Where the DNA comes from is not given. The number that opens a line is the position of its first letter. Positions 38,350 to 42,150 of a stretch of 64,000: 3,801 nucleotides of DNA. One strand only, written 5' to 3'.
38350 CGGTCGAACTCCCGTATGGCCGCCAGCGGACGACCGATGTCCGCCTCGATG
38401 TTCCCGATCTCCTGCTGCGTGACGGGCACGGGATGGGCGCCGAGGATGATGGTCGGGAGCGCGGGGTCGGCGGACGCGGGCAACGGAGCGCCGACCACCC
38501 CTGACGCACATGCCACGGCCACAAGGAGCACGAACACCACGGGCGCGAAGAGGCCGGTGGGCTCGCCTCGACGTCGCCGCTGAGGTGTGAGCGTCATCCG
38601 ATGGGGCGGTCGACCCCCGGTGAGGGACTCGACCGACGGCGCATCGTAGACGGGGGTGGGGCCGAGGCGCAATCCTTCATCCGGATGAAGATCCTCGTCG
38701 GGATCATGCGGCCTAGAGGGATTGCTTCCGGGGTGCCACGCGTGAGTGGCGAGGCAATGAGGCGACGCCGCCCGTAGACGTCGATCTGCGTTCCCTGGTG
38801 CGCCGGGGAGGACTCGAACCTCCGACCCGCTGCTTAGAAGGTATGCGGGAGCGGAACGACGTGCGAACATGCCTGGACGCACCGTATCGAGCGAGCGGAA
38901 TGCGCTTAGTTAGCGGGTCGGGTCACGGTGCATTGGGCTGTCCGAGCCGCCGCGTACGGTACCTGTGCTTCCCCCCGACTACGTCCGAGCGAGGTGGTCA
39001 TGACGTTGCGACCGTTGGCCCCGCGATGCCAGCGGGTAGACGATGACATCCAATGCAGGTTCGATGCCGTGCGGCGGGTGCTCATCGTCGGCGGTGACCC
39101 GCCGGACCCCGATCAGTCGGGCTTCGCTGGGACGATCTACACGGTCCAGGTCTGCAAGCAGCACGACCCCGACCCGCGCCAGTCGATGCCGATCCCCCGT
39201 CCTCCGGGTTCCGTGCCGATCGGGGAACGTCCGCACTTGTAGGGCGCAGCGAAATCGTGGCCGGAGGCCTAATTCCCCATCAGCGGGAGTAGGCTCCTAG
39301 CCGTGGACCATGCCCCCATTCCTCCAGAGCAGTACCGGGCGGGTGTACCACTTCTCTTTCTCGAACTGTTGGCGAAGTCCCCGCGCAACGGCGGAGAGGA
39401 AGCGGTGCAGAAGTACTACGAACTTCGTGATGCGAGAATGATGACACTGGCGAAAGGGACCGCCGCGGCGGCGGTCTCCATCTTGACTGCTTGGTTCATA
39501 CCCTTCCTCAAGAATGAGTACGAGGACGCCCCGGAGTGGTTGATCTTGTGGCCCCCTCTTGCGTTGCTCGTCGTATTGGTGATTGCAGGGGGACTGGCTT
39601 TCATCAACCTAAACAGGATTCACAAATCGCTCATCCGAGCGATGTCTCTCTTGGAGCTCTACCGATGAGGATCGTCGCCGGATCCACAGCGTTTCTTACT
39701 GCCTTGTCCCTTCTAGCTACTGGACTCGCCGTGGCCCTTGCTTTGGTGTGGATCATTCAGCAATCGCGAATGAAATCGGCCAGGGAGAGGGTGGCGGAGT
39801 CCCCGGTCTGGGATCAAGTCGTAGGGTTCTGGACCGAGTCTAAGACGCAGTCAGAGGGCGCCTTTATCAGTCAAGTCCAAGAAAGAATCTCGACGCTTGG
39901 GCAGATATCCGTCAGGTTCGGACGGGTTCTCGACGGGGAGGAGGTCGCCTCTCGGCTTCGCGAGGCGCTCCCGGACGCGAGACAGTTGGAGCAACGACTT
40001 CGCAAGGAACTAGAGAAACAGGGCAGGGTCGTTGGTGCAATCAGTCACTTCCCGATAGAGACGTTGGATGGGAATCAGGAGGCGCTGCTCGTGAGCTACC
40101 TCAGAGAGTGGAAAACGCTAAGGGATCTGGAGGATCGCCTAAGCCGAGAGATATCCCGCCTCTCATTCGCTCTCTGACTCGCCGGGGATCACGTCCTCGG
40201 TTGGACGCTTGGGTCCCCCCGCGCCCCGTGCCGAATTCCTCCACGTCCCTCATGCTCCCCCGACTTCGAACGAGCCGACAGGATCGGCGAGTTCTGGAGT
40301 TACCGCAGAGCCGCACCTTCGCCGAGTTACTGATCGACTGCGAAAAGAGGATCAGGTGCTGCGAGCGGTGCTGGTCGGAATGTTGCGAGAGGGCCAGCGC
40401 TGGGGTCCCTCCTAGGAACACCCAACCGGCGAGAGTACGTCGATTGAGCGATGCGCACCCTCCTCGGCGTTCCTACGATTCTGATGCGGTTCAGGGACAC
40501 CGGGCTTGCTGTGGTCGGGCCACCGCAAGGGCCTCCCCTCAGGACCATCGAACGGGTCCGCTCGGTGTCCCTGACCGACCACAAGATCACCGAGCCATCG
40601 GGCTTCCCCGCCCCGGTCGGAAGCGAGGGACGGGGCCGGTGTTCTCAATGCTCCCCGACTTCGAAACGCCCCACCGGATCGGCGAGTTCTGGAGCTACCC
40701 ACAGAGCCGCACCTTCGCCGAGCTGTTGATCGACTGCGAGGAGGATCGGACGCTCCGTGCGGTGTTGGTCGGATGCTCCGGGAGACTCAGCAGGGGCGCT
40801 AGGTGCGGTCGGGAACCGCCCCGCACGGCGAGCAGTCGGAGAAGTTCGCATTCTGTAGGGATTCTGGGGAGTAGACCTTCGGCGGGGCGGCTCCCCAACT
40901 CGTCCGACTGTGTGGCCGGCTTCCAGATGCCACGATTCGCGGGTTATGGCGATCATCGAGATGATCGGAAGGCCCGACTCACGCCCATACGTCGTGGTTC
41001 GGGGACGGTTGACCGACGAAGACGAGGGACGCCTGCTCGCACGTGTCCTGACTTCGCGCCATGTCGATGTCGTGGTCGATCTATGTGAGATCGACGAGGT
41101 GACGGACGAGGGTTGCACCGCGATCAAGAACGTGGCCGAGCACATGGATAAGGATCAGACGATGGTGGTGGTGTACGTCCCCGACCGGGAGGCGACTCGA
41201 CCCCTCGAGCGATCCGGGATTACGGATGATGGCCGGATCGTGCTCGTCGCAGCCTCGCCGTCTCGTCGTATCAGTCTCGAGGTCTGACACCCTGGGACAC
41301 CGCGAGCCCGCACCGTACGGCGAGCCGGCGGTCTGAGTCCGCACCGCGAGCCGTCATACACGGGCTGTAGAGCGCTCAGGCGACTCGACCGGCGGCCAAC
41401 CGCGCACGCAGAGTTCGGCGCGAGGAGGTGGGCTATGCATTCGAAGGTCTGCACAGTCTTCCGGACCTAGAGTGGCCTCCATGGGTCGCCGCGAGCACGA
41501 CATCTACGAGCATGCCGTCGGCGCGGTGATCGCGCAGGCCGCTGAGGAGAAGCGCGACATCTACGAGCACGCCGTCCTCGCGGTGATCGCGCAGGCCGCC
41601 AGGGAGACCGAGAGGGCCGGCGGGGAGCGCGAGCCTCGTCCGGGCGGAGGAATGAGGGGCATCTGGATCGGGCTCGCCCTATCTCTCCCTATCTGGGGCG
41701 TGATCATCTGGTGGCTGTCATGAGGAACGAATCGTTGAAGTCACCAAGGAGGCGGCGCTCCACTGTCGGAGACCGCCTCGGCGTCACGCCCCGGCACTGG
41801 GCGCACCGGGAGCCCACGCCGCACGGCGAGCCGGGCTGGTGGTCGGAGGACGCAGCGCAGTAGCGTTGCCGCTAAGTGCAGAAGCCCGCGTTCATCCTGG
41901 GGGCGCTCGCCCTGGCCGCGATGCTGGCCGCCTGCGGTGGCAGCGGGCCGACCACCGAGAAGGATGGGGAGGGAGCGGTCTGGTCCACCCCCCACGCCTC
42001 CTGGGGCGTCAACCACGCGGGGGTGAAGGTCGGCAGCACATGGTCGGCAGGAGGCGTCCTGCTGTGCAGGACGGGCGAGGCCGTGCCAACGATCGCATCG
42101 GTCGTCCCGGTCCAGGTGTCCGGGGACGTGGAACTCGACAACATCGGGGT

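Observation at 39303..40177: Lower-GC two-gene membrane-protein cassette carried as cargo of the element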

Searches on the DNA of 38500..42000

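Call 40: search_rna_families(source=window, start=38500, end=42000, threshold=evalue, max_evalue=1)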
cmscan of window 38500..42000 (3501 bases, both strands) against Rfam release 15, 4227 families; matches with E-value up to 1: 0.
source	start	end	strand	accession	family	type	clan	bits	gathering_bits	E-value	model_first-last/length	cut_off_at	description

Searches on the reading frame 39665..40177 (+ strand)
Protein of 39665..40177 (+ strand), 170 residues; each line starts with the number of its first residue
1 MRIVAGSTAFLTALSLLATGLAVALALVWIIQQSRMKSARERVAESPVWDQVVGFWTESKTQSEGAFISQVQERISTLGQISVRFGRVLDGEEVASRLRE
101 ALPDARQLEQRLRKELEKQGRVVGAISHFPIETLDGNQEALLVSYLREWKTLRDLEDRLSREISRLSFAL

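Call 10: search_protein_families(library=pfam, proteins=[window:39665-40177:+], max_evalue=10)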
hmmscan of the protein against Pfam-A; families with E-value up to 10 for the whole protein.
window:39665-40177:+ (170 aa): 1 family
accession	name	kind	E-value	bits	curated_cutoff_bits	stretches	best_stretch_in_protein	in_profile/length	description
PF17853.6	GGDEF_2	-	0.099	13.3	24.5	1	50-102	59-111/116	GGDEF-like domain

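Call 11: search_protein_families(library=padloc, proteins=[window:39665-40177:+], max_evalue=10)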
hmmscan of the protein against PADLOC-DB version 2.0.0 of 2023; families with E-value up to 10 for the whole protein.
window:39665-40177:+ (170 aa): 0 families

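Call 13: search_protein_families(library=phrogs, proteins=[window:39665-40177:+], max_evalue=0.1)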
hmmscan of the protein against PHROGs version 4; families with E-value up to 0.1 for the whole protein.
window:39665-40177:+ (170 aa): 0 families

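Call 15: find_homologous_proteins(query=window:39665-40177:+, max_evalue=0.01)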
Query window:39665-40177:+ (170 aa): 1 proteins with E <= 0.01 among 909 candidates.
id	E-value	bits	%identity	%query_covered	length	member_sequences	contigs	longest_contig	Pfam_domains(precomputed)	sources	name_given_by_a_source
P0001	2.2e-99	348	100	100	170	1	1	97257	-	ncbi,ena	-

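Call 31: find_homologous_proteins(query=A2, max_evalue=0.01)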
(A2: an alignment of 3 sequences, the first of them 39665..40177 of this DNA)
Query A2 (3 sequences) (170 aa, profile of the alignment): 3 proteins with E <= 0.01 among 8000 candidates.
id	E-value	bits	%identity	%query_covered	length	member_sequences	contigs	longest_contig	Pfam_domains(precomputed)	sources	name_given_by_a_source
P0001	1.4e-79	284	100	100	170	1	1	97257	-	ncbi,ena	-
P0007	8.7e-72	259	33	92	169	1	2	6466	-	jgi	jgi:hypothetical protein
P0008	4.0e-71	257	30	97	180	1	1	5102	-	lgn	-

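Call 43: predict_structure(alignment_id=A3)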
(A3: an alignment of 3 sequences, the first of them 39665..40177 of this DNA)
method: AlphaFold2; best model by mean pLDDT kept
length: 170 residues; sequences in the alignment: 3
mean_pLDDT: 80.6   pTM: 0.64
mean pLDDT of the five models: 80.6, 79.3, 78.9, 77.5, 74.3
residues with pLDDT >= 90: 35; 70-90: 112; 50-70: 20; < 50: 3
segments of 3 or more residues with pLDDT < 50: 1-3
pLDDT, mean of each block of 10 residues (from residue 1): 54 74 83 80 79 77 75 91 72 83 92 88 80 82 86 93 83
secondary structure, 60 per line:
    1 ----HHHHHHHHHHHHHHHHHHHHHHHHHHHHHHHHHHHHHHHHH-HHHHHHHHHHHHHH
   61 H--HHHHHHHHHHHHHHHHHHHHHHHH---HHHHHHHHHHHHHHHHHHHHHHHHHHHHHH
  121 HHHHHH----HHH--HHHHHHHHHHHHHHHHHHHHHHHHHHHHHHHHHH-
elements in order: H5-45 H47-61 H64-87 H91-126 H136-169

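Call 52: search_solved_structures(query=A3, max_evalue=10)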
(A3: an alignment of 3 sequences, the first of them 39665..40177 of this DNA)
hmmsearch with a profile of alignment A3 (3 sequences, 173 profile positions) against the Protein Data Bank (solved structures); distinct sequences matched with E-value up to 10: 5.
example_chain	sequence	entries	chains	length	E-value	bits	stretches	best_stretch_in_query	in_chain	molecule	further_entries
6njp_G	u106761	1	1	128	0.13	15.5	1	28-130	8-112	EscO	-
9qt5_Y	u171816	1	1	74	0.3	14.3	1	57-117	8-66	Large ribosomal subunit protein uL29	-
9y42_L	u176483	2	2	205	0.38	14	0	59-108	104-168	60S ribosomal protein L13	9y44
8xtu_A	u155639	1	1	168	0.6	13.3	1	16-76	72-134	Rab5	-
1ij5_A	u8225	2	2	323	2.4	11.4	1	56-121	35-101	PLASMODIAL SPECIFIC LAV1-2 PROTEIN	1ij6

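Call 60: fold_search(model_id=the predicted structure, library=pdb)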
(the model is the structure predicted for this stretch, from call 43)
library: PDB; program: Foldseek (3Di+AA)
matches with E <= 10: 233; with E <= 0.001: 0
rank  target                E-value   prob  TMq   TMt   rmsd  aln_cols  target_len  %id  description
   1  4r61                  3.4e-01  0.57  0.33  0.39  10.1       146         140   12  Crystal structure of a rationally designed single-chain protein mimicking a trimeric gp41 N-terminal heptad-repeat regio (released 2014-12-10)
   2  1lvf_A                3.6e-01  0.51  0.26  0.37   6.6       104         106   19  syntaxin 6 (released 2002-07-17)
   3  9qwr_B                4.8e-01  0.33  0.31  0.31  13.8       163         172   15  MIC60 helical bundle dimer (released 2026-02-25)
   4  5krw_MODEL_1_A        5.3e-01  0.84  0.48  0.52  16.1       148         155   14  Recognition and targeting mechanisms by chaperones in flagella assembly and operation (released 2016-08-17)
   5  9fed                  5.3e-01  0.60  0.39  0.37   9.1       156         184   10  Single-chain chimeric protein mimicking the interaction between HR1 and HR2 in HIV gp41 (released 2025-05-28)
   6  8ek4_A                5.6e-01  0.63  0.34  0.40   7.3       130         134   15  De novo designed ice-binding proteins from twist-constrained helices (released 2023-07-12)
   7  4j2c_C                5.6e-01  0.57  0.30  0.44   7.1       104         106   19  GARP-SNARE Interaction (released 2013-12-25)
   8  8eja_B                6.0e-01  0.25  0.23  0.30   8.3       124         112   15  Computational design of potent and selective inhibitors of Bak and Bax (released 2024-03-20)
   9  4dnd                  7.9e-01  0.60  0.29  0.49   7.5        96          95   17  Crystal structure of syntaxin 10 from Homo sapiens (released 2012-02-22)
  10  5n77_A                8.3e-01  0.54  0.38  0.27   8.5       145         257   19  Crystal structure of the cytosolic domain of the CorA magnesium channel from Escherichia coli in complex with magnesiu (released 2017-07-12)
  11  3uul_B                8.8e-01  0.28  0.30  0.40   9.9       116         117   16  Crystal Structure of first N-terminal utrophin spectrin repeat (released 2012-09-19)
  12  6xxv_F                8.8e-01  0.25  0.24  0.34   7.6       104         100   12  Crystal Structure of a computationally designed Immunogen S2_1.2 in complex with its elicited antibody C57 (released 2020-04-22)
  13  5f5p_B                1.0e+00  0.16  0.27  0.27  21.4       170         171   18  Molecular Basis for Shroom2 Recognition by Rock1 (released 2016-10-19)
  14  8d9o                  1.2e+00  0.23  0.32  0.29   8.1       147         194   18  De Novo Photosynthetic Reaction Center Protein in Apo-State (released 2022-09-28)
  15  8gji_A                1.2e+00  0.11  0.21  0.21  21.1       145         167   14  De novo design of high-affinity protein binders to bioactive helical peptides (released 2024-01-10)
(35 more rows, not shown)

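Call 72: list_cluster_members(proteins=[P0001, P0002, P0008, P0007])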
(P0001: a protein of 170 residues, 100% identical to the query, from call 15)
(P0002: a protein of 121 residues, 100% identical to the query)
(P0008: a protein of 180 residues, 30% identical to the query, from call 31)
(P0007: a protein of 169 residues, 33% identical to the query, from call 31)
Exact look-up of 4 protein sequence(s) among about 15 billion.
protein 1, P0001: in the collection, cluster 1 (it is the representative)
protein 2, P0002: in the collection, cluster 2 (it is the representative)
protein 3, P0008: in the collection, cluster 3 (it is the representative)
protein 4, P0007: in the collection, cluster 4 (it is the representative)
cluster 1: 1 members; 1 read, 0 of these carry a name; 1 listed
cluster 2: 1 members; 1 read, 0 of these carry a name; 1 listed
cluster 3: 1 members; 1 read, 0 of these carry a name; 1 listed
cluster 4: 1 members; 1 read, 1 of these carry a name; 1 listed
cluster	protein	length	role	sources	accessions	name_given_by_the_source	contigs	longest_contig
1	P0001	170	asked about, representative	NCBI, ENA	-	-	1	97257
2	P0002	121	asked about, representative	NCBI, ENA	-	-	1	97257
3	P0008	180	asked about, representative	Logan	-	-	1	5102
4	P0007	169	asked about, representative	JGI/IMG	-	hypothetical protein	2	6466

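Call 73: search_protein_families(library=ncbifam, proteins=[window:39665-40177:+], max_evalue=0.1)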
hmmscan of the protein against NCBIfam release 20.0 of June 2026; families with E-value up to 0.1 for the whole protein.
window:39665-40177:+ (170 aa): 0 families

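Call 79: fold_search(model_id=the predicted structure, library=viral)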
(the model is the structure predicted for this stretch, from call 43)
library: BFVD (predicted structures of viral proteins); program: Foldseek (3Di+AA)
matches with E <= 10: 308; with E <= 0.001: 0
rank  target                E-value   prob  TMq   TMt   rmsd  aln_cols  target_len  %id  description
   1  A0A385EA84            1.5e-01  0.92  0.41  0.34   7.7       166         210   14  Uncharacterized protein [Caulobacter phage CcrPW]
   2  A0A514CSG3            1.9e-01  0.99  0.53  0.52   6.0       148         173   14  Uncharacterized protein [Achromobacter phage Motura]
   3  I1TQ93                2.0e-01  0.63  0.34  0.33   7.4       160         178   14  (no name in the UniProt tables at hand)
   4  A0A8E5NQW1            2.2e-01  0.96  0.44  0.51   4.6       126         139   17  (no name in the UniProt tables at hand)
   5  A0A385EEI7            3.8e-01  0.25  0.27  0.18   9.5       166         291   13  Uncharacterized protein [Caulobacter phage CcrBL9]
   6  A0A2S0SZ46            4.7e-01  0.63  0.37  0.26  10.4       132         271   14  (no name in the UniProt tables at hand)
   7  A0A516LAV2            5.0e-01  0.57  0.36  0.37  11.9       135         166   12  (no name in the UniProt tables at hand)
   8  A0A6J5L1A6            5.0e-01  0.41  0.32  0.19  10.4       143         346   16  Uncharacterized protein [uncultured Caudovirales phage]
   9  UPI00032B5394         6.5e-01  0.69  0.40  0.44   5.8       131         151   10  (no name look-up for this kind of identifier)
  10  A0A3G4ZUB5            7.3e-01  0.44  0.38  0.22   7.9       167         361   12  Uncharacterized protein [Edafosvirus sp.]
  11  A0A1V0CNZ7            7.7e-01  0.21  0.29  0.30  20.0       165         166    9  (no name in the UniProt tables at hand)
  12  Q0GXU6                8.2e-01  0.44  0.31  0.09   7.5       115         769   16  Tail tape measure protein [Lactococcus phage Q54]
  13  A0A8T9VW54            8.6e-01  0.69  0.45  0.45   8.6       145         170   10  (no name in the UniProt tables at hand)
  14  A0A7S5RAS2            9.1e-01  0.15  0.27  0.25  11.8       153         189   14  (no name in the UniProt tables at hand)
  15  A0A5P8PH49            1.1e+00  0.08  0.17  0.12  28.0       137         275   14  Putative anti-sigma cofactor [Serratia phage Muldoon]
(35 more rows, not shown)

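Call 82: search_protein_families(library=pfam, alignment_id=A8, max_evalue=10)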
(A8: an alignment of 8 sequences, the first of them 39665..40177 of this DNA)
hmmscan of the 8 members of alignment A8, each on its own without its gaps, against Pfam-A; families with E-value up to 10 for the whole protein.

A. member 1, window:39665-40177:+ (170 aa): 1 family
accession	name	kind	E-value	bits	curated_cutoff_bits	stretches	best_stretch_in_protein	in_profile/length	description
PF17853.6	GGDEF_2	-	0.099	13.3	24.5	1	50-102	59-111/116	GGDEF-like domain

B. families by the number of members that match (of 8 scanned): 4 families
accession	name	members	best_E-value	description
PF14316.11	DUF4381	1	0.051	Domain of unknown function (DUF4381)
PF16190.11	E1_FCCH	1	0.065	Ubiquitin-activating enzyme E1 FCCH domain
PF17853.6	GGDEF_2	1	0.099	GGDEF-like domain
PF06967.16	Mo-nitro_C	1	0.18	Mo-dependent nitrogenase C-terminus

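Call 83: search_solved_structures(query=A8, max_evalue=10)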
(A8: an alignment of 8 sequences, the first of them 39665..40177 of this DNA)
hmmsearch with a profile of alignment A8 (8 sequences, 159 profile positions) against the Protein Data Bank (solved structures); distinct sequences matched with E-value up to 10: 6.
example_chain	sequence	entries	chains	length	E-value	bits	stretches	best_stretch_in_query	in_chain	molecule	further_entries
9xqn_A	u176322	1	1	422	1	13.1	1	22-70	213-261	Probable G-protein coupled receptor 75,Soluble cytochrome b562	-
5j45_A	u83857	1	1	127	1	13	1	31-106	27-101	GH13992p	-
5vo5_A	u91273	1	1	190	2.4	11.8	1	31-106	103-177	Coiled-coil and C2 domain-containing protein 1-like,GH13992p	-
8dy7_D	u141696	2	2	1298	7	10.3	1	31-131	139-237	DNA-directed RNA polymerase subunit beta'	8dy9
8k60_D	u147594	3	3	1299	7.5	10.2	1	32-131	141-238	DNA-directed RNA polymerase subunit beta'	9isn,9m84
7vpd_D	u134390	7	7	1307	7.6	10.2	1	32-131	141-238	DNA-directed RNA polymerase subunit beta'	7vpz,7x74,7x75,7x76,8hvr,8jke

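Call 93: search_dna_similar(query=window:39665-40177:+, collection=plasmids, mode=protein, max_evalue=0.01)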
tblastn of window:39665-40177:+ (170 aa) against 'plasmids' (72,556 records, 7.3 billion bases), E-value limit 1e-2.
No match.

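Call 94: search_dna_similar(query=window:39665-40177:+, collection=phages, mode=protein, max_evalue=0.01)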
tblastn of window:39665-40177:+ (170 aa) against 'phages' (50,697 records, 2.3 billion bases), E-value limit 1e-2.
No match.

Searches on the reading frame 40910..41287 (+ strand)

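Call 12: search_protein_families(library=pfam, proteins=[window:40910-41287:+], max_evalue=0.01)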
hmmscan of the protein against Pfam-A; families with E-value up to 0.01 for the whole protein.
window:40910-41287:+ (125 aa): 0 families

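Call 13: search_protein_families(library=phrogs, proteins=[window:40910-41287:+], max_evalue=0.1)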
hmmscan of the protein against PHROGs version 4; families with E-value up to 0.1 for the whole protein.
window:40910-41287:+ (125 aa): 0 families

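Call 73: search_protein_families(library=ncbifam, proteins=[window:40910-41287:+], max_evalue=0.1)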
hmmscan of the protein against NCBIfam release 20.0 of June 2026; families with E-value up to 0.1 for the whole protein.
window:40910-41287:+ (125 aa): 1 family
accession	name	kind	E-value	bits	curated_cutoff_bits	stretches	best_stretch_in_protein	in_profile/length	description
NF002134.0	PRK00971.1-4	equivalog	0.024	13.4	557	1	16-95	320-401/429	glutaminase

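Call 88: search_protein_families(library=padloc, proteins=[window:40910-41287:+], max_evalue=0.01)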
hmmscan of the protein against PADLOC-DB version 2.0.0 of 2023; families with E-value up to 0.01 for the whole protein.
window:40910-41287:+ (125 aa): 0 families
